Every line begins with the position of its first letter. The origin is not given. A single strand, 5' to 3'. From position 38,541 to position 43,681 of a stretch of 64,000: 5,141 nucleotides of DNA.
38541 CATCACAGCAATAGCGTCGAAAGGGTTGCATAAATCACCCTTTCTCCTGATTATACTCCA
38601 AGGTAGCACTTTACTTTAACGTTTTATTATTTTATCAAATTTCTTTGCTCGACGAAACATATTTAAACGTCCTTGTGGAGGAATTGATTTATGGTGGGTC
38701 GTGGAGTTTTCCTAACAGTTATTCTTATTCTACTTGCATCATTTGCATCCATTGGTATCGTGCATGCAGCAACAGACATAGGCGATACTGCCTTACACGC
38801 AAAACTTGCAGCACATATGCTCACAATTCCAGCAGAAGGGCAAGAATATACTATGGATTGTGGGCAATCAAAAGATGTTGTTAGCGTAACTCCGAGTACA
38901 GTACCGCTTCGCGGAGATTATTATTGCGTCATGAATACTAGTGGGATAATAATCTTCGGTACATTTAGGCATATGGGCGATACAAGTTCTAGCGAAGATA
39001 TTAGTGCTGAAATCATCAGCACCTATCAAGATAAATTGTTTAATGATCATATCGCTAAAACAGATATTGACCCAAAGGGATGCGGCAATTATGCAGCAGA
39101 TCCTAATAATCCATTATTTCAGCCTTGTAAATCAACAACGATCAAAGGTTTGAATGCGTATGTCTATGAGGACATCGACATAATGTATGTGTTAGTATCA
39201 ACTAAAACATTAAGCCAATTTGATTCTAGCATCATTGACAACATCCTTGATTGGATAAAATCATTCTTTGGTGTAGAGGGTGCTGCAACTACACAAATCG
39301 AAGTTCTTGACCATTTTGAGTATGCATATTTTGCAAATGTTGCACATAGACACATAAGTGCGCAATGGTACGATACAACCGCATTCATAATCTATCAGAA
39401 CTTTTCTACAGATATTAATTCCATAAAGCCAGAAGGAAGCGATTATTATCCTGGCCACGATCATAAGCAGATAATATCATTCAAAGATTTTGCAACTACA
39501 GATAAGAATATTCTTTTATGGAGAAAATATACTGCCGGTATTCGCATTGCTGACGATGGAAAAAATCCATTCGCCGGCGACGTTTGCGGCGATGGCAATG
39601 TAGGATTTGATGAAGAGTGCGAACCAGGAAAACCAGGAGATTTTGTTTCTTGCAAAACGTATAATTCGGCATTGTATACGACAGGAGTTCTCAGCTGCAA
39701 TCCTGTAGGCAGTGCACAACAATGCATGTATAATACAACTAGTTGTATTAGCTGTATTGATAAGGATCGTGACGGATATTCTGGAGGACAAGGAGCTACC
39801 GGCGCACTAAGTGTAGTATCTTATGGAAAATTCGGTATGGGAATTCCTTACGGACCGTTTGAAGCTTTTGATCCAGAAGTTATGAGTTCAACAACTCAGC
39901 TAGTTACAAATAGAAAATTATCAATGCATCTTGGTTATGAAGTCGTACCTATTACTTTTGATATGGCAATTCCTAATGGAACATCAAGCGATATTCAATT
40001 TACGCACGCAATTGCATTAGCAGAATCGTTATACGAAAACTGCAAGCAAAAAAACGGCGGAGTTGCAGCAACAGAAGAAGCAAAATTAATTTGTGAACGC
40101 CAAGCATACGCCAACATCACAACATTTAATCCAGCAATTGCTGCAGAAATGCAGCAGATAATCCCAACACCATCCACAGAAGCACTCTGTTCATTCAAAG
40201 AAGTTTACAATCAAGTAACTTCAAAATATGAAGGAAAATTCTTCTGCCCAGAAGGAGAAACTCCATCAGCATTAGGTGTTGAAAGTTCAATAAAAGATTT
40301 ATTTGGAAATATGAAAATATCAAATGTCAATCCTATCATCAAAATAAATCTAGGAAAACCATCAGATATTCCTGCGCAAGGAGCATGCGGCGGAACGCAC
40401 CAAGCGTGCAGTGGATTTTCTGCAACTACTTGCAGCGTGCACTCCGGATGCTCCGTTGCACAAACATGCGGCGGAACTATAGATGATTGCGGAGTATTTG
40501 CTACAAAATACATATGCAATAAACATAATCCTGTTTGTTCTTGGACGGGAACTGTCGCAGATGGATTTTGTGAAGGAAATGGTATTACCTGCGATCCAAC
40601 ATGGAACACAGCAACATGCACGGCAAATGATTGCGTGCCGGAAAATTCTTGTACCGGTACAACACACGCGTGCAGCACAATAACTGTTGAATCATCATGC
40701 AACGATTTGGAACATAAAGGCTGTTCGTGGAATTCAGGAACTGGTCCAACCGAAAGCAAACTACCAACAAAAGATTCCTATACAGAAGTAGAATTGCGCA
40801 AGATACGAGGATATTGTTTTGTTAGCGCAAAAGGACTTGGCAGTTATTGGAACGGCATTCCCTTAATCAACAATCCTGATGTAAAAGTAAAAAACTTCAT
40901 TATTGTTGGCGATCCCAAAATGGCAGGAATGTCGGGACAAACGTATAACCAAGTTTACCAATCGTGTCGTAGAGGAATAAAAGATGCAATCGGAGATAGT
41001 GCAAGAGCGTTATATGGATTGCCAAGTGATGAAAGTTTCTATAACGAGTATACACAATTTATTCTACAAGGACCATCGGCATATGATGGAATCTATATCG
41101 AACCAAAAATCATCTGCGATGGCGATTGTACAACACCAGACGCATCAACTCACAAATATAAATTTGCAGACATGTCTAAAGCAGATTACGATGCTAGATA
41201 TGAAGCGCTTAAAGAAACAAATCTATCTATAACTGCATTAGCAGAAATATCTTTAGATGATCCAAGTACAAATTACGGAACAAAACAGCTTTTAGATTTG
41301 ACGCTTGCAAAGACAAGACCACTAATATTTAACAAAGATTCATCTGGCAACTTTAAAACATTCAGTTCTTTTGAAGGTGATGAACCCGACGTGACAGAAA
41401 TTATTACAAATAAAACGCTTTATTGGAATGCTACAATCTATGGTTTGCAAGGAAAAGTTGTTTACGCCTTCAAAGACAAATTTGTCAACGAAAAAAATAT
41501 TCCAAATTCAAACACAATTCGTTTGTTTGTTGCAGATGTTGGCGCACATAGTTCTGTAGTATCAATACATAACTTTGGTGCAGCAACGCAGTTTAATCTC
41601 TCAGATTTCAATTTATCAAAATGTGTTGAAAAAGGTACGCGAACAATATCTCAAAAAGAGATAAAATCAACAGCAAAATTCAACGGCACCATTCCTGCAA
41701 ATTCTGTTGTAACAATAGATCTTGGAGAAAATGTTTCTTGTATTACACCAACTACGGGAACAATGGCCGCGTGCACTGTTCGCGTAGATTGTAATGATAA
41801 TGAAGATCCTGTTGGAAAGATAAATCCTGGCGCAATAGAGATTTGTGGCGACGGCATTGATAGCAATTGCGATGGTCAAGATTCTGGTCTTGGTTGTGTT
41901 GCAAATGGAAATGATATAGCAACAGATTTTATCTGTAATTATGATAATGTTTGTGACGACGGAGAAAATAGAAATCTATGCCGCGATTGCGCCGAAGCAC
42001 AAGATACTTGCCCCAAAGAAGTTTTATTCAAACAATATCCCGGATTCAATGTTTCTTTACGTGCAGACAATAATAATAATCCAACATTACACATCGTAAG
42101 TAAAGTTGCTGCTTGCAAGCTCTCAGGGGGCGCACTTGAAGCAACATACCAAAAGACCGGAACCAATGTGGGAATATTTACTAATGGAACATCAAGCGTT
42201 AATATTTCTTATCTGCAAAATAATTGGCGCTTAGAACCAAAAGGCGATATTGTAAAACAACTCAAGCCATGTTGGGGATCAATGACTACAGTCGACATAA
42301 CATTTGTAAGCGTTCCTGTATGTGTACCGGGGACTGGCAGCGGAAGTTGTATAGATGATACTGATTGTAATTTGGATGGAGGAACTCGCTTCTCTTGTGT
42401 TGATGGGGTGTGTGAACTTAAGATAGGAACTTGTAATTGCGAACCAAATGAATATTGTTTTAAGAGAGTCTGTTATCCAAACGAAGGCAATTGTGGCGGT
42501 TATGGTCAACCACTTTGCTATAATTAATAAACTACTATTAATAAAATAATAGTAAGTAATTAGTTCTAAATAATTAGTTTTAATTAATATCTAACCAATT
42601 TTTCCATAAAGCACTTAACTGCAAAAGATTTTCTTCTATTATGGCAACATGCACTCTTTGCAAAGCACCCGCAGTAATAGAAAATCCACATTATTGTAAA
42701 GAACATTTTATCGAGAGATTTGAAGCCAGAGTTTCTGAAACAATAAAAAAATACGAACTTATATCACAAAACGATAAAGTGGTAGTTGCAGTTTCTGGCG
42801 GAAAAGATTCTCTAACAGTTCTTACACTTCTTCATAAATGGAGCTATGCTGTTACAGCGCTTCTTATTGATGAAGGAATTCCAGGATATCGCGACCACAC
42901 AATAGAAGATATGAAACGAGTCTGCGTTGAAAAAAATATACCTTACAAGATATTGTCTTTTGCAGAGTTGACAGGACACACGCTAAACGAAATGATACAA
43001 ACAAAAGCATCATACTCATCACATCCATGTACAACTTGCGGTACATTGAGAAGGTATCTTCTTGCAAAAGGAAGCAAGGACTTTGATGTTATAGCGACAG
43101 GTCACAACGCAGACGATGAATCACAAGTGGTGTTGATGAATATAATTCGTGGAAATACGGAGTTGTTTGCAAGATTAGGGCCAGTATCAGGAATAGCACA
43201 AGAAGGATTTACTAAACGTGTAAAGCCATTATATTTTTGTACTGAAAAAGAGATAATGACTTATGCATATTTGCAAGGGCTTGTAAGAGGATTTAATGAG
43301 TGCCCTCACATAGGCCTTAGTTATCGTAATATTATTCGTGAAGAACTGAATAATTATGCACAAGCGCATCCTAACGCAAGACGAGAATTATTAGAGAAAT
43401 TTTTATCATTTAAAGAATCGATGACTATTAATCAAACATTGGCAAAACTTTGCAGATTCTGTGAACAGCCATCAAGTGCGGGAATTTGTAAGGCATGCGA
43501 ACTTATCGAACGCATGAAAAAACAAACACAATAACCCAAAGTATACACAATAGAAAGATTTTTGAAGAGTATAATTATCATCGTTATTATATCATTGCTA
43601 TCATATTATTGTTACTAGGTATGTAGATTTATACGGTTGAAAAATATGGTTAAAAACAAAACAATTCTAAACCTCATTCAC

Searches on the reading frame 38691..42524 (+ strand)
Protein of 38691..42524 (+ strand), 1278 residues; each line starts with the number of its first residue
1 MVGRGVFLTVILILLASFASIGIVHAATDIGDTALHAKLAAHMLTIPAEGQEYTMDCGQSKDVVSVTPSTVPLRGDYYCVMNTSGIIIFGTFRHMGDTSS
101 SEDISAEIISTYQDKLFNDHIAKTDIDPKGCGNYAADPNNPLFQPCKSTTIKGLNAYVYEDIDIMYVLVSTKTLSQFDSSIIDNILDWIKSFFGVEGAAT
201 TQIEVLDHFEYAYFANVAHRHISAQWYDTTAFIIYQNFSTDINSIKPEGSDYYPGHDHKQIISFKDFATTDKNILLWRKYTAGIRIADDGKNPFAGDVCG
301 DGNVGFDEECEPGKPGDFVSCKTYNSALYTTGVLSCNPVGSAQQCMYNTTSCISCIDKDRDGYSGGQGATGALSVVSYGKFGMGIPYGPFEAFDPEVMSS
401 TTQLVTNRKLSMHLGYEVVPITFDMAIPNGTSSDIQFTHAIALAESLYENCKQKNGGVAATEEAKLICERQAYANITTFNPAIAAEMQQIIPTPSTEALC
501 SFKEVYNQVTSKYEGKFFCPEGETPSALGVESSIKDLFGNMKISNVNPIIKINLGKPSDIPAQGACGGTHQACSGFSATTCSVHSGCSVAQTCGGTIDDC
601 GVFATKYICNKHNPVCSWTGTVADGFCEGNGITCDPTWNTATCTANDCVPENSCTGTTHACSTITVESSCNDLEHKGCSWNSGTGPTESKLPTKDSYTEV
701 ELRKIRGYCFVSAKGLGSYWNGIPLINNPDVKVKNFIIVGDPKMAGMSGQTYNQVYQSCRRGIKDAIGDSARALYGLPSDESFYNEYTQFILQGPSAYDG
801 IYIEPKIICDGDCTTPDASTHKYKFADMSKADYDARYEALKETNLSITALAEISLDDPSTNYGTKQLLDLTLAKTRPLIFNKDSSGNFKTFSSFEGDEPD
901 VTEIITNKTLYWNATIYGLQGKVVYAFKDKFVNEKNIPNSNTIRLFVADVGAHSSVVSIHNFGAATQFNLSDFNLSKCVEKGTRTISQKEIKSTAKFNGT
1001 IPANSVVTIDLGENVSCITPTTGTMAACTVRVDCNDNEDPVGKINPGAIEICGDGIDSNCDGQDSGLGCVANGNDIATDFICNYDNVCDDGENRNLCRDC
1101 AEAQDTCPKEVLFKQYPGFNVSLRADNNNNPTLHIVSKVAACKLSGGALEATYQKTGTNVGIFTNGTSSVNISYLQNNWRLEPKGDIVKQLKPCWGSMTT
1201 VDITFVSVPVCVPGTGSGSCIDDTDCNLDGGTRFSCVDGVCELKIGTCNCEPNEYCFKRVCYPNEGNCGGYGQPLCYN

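Call 15: search_protein_families(library=pfam, proteins=[window:38691-42524:+])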
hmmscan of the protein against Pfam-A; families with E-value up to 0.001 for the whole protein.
window:38691-42524:+ (1278 aa): 1 family
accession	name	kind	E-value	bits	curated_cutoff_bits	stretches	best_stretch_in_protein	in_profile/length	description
PF11617.13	Cu-binding_MopE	-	2.4e-06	28.1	27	1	1033-1064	1-28/30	Putative metal-binding motif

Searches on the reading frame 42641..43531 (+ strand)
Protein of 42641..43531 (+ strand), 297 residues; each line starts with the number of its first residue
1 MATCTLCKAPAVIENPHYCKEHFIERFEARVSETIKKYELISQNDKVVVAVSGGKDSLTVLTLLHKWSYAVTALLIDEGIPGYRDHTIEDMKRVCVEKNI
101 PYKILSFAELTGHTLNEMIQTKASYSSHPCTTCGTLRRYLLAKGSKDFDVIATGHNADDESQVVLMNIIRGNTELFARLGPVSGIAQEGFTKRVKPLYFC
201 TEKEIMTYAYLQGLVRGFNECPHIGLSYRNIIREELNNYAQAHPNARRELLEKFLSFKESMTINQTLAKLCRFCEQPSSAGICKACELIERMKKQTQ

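Call 15: search_protein_families(library=pfam, proteins=[window:42641-43531:+])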
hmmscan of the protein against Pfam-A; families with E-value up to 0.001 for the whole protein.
window:42641-43531:+ (297 aa): 5 families
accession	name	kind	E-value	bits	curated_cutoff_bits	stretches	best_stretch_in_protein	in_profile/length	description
PF01171.26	ATP_bind_3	-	1e-13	51.9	27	1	46-215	1-162/182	PP-loop family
PF03054.22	tRNA_Me_trans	-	3.4e-07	30.6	20.6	1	46-160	2-131/202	tRNA methyl transferase HUP domain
PF06508.19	QueC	-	7.5e-05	22.8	22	1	46-121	1-74/210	Queuosine biosynthesis protein QueC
PF01507.26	PAPS_reduct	-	0.0002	21.8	22.5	1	47-213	2-153/175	Phosphoadenosine phosphosulfate reductase domain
PF16503.10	zn-ribbon_14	-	0.00033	20.5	34.9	1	271-294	3-26/32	Zinc-ribbon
